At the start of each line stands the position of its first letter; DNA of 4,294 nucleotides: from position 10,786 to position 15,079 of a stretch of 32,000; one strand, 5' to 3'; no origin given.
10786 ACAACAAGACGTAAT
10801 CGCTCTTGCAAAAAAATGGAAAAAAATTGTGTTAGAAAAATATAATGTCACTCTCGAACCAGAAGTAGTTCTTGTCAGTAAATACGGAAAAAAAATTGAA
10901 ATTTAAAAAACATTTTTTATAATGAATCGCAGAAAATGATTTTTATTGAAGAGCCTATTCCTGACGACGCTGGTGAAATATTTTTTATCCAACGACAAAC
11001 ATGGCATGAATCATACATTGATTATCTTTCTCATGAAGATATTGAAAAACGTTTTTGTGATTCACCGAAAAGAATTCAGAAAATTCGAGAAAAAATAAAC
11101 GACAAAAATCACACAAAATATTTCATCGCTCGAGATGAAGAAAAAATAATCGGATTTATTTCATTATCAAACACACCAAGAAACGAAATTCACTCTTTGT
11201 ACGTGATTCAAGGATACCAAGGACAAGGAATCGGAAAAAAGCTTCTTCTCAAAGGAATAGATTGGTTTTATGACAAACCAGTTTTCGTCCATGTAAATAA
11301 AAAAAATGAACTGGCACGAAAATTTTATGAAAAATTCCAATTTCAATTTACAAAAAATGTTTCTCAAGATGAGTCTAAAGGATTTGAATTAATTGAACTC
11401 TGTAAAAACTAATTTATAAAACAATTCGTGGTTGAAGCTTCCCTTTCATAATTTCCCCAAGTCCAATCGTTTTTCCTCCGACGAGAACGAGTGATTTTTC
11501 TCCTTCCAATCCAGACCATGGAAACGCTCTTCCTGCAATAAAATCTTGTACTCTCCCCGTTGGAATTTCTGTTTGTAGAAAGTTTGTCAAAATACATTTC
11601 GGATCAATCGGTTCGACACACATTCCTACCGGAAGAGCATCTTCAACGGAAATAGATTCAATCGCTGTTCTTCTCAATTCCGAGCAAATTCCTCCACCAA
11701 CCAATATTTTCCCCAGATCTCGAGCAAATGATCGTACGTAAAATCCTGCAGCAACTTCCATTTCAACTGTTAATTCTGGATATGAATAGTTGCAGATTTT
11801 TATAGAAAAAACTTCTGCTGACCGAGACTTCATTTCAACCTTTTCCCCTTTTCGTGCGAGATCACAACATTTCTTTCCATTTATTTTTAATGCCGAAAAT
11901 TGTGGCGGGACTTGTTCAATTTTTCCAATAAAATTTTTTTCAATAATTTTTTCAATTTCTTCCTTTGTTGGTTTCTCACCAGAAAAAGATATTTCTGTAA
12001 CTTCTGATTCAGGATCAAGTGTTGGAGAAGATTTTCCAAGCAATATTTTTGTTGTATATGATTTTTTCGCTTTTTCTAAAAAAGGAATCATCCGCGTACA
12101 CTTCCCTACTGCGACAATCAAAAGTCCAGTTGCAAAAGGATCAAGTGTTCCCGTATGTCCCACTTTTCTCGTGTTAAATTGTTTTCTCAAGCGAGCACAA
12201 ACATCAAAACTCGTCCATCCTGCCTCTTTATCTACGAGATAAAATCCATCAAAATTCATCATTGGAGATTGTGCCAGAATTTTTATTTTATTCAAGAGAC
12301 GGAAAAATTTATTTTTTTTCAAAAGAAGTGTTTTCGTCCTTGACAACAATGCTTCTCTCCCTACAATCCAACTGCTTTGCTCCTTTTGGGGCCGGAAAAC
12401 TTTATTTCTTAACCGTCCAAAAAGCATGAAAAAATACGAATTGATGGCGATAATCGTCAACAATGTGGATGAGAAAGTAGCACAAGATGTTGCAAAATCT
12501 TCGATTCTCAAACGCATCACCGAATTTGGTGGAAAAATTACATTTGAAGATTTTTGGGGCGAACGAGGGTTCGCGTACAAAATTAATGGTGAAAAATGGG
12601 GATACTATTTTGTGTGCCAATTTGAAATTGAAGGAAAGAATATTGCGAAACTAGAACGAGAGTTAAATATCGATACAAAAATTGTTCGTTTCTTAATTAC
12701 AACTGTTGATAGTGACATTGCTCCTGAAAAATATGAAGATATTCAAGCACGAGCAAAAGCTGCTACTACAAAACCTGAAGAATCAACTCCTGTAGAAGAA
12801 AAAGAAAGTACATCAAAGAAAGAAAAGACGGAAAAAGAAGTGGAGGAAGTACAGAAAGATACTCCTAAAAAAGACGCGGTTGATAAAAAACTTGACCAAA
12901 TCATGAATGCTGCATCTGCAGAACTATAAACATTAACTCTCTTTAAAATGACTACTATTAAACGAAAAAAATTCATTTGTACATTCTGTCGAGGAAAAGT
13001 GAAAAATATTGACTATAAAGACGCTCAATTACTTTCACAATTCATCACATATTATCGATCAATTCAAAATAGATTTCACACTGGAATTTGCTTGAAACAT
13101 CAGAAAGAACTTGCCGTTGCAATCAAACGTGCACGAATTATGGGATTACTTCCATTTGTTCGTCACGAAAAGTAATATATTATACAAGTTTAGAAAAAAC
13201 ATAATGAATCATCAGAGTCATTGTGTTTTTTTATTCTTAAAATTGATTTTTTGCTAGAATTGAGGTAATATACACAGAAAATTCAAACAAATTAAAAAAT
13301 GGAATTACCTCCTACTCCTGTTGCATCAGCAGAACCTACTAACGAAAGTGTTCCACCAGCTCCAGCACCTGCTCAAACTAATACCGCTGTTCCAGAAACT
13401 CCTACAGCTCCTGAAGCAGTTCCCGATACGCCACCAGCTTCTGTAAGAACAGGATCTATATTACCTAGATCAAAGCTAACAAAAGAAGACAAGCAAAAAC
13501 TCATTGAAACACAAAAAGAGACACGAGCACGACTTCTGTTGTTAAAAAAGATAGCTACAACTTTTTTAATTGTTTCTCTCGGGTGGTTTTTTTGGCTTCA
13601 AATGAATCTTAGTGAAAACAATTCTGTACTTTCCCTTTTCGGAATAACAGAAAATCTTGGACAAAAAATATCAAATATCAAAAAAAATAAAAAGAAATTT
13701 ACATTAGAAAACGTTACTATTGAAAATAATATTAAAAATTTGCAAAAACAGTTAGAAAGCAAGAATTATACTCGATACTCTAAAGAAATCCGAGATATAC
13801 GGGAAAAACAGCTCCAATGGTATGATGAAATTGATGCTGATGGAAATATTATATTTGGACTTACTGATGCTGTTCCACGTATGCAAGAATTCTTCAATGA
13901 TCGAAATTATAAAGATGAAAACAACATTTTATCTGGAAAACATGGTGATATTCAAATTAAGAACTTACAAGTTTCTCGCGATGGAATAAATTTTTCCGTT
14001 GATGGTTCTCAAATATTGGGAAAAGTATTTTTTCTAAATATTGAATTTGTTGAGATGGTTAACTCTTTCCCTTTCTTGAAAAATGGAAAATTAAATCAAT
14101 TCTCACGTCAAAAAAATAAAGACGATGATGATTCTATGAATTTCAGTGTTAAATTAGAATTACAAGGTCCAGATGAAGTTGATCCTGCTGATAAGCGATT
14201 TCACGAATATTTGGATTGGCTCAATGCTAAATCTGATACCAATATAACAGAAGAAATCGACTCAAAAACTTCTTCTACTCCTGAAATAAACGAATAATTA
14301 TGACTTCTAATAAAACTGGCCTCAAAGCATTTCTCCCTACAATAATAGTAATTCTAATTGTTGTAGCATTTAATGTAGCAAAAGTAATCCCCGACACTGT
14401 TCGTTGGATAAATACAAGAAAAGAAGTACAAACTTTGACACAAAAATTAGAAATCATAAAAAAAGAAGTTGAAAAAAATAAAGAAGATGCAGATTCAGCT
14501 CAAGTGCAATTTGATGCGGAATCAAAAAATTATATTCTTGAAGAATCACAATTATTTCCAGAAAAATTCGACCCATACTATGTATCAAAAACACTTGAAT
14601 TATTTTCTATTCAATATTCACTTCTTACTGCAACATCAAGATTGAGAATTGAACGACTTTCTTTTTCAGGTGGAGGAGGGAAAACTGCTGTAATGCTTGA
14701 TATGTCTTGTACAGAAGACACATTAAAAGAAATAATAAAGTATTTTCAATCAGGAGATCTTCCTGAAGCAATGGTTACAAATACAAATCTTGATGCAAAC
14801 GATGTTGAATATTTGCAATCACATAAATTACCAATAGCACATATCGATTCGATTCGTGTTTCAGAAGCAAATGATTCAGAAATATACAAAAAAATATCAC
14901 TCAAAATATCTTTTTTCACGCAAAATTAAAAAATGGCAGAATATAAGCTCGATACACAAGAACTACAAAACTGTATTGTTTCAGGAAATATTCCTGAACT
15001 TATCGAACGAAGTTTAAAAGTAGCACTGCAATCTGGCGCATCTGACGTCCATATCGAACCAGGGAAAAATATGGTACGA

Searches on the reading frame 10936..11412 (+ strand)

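Call 10: search_protein_families(library=pfam, proteins=[window:10936-11412:+], max_evalue=0.001)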
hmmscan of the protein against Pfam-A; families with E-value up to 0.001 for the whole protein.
window:10936-11412:+ (158 aa): 5 families
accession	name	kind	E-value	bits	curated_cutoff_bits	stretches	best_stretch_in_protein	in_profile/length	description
PF00583.31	Acetyltransf_1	-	1.2e-17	64.7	20.7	1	43-136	17-116/116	Acetyltransferase (GNAT) family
PF13673.13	Acetyltransf_10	-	4.6e-16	59.4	23.6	1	46-150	19-119/128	Acetyltransferase (GNAT) domain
PF13508.13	Acetyltransf_7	-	6.8e-14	52.4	27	1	59-137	2-83/84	Acetyltransferase (GNAT) domain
PF13302.13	Acetyltransf_3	-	4.6e-07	31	25.4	1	5-137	5-138/138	Acetyltransferase (GNAT) domain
PF08445.16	FR47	-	0.00047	20.5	22.1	1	81-139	20-80/86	FR47-like protein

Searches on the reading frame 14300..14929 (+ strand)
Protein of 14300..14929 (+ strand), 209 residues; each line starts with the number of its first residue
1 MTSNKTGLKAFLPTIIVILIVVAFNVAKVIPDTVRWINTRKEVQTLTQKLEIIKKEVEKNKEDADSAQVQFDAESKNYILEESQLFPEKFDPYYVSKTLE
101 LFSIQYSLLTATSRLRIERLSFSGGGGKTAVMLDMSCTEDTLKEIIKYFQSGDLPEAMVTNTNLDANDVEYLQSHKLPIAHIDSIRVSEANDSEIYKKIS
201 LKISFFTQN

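Call 10: search_protein_families(library=pfam, proteins=[window:14300-14929:+], max_evalue=0.001)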
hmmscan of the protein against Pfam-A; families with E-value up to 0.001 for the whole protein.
window:14300-14929:+ (209 aa): 0 families

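Call 19: search_protein_families(library=ncbifam, proteins=[window:14300-14929:+], max_evalue=0.1)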
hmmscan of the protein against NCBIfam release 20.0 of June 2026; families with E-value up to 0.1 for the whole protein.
window:14300-14929:+ (209 aa): 3 families
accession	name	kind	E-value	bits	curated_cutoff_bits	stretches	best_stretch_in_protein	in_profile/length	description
NF009345.0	PRK12705.1-2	equivalog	0.00052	18.7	904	1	17-83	3-66/509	hypothetical protein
NF053543.1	FlxJ_fam_MTase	equivalog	0.022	13.7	560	1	43-104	206-261/352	FlxJ family methyltransferase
NF011261.0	PRK14667.1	equivalog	0.044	12.3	818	0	139-183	281-324/567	excinuclease ABC subunit C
